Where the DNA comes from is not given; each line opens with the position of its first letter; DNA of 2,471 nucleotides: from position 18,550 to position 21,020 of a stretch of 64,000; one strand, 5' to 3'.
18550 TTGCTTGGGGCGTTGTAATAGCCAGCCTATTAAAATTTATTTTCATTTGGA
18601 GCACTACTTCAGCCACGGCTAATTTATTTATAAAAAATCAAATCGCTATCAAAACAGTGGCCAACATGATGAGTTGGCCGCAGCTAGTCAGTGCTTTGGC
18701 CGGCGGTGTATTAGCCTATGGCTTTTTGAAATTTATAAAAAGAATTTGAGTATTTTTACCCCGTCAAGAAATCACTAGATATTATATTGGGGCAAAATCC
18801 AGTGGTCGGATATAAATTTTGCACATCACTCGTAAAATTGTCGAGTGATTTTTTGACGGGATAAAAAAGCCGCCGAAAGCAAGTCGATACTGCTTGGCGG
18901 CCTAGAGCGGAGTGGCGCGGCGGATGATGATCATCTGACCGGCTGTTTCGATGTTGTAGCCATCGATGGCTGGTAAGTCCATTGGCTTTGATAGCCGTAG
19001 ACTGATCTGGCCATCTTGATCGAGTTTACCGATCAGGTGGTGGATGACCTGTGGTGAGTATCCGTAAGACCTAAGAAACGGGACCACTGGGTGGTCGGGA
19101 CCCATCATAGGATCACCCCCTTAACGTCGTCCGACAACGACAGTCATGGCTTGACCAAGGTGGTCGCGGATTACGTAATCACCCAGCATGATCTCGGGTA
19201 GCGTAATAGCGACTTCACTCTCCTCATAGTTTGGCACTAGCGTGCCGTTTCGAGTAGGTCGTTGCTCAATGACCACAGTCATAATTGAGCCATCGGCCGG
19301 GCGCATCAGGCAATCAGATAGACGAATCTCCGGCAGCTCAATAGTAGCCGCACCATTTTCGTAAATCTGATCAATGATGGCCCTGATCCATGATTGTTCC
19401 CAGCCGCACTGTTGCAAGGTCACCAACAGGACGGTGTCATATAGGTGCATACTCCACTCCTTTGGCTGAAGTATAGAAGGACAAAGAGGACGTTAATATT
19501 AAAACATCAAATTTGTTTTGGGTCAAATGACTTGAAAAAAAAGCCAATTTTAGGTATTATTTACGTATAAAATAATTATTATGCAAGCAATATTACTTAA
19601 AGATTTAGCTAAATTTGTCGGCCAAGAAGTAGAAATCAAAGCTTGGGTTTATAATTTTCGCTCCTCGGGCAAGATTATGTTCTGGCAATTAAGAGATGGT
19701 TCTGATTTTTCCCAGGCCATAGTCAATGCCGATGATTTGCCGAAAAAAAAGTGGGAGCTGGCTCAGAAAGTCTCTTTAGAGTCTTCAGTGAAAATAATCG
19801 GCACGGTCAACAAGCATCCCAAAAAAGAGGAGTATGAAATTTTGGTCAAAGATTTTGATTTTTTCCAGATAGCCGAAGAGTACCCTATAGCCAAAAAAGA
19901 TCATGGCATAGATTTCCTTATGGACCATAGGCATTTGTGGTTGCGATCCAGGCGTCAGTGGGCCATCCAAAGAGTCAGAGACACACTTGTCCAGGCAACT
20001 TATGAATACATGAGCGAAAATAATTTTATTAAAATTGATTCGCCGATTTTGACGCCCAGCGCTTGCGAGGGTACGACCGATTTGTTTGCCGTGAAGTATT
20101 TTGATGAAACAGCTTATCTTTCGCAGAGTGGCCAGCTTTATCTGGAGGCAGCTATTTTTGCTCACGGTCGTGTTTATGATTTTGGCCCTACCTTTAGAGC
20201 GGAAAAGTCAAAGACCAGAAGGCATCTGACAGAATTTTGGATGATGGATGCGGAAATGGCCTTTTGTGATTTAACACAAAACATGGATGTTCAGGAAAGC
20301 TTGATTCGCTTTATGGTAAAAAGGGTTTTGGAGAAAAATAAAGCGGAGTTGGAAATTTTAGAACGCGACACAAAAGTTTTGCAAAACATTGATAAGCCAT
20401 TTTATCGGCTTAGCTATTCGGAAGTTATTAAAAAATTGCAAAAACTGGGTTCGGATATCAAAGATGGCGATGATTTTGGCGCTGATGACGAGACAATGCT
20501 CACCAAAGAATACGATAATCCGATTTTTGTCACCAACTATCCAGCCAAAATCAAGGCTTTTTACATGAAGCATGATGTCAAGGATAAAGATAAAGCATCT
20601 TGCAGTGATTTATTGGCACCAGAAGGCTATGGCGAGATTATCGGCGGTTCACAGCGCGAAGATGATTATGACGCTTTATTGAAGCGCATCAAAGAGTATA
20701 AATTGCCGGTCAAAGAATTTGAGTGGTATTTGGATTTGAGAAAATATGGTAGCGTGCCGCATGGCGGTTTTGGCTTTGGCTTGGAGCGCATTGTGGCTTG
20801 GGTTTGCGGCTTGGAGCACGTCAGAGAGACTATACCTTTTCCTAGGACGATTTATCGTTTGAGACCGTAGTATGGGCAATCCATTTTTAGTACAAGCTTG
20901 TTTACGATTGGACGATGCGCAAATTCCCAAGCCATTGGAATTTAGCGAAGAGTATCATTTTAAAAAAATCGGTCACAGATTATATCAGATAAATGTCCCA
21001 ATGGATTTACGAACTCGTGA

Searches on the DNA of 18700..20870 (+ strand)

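Call 30: search_rna_families(sources=[L003, L004, L006, L007, L009], threshold=gathering)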
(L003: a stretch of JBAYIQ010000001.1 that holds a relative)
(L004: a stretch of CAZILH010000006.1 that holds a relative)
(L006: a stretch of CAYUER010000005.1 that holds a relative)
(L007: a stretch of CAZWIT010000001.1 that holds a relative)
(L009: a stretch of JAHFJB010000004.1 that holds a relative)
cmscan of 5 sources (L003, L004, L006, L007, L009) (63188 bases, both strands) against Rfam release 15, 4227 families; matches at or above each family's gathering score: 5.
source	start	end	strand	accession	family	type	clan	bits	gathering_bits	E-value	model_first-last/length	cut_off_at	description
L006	7461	7533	+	RF00005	tRNA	Gene; tRNA;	CL00001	70.4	29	2.4e-13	1-71/71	no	tRNA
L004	7303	7375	+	RF00005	tRNA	Gene; tRNA;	CL00001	66.9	29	2.2e-12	1-71/71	no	tRNA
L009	4055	4127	+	RF00005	tRNA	Gene; tRNA;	CL00001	66.6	29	2.7e-12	1-71/71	no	tRNA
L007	7304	7376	+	RF00005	tRNA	Gene; tRNA;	CL00001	65.9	29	4.2e-12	1-71/71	no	tRNA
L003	7443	7515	+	RF00005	tRNA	Gene; tRNA;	CL00001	64.1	29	1.3e-11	1-71/71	no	tRNA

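Call 47: search_rna_families(source=L007, start=5380, end=6000, threshold=evalue, max_evalue=1)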
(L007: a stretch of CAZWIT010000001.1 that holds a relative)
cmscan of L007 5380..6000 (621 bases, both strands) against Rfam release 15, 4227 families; matches with E-value up to 1: 1.
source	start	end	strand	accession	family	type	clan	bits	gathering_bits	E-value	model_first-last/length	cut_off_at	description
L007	5463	5543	-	RF01772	rnk_pseudo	Cis-reg; leader;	-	19.4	55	0.96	1-108/108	no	Pseudomonas rnk leader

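Call 48: search_rna_families(source=window, start=18700, end=19620, threshold=evalue, max_evalue=1)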
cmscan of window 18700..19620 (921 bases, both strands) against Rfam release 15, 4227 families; matches with E-value up to 1: 1.
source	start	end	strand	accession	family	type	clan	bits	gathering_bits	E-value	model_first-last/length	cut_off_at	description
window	18920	19007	+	RF01133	sR3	Gene; snRNA; snoRNA; CD-box;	-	13.5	41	0.91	1-55/55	no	Small nucleolar RNA sR3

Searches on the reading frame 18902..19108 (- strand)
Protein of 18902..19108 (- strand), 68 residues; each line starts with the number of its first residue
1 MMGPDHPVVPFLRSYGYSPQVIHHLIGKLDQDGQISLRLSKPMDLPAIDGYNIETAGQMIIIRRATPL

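Call 4: search_protein_families(library=pfam, proteins=[window:18902-19108:-], max_evalue=10)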
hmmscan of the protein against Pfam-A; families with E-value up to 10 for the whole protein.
window:18902-19108:- (68 aa): 0 families

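Call 5: search_protein_families(library=ncbifam, proteins=[window:18902-19108:-], max_evalue=10)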
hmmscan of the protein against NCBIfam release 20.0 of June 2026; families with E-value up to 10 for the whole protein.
window:18902-19108:- (68 aa): 0 families

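Call 6: search_protein_families(library=phrogs, proteins=[window:18902-19108:-], max_evalue=10)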
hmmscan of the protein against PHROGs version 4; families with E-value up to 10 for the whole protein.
window:18902-19108:- (68 aa): 1 family
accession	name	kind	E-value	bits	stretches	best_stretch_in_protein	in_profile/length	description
phrog_8701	-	unknown function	0.36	12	1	16-36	41-61/69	-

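Call 9: find_homologous_proteins(query=window:18902-19108:-, max_evalue=1)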
Query window:18902-19108:- (68 aa): 1 proteins with E <= 1 among 1 candidates.
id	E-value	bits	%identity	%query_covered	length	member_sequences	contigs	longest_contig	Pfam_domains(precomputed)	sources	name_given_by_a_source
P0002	1.5e-38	147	100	100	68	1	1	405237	-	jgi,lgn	-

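Call 69: search_dna_similar(query=window:18905-19108:-, collection=phages, mode=protein, max_evalue=1, max_rows=10)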
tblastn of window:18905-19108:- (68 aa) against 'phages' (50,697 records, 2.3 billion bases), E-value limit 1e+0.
No match.
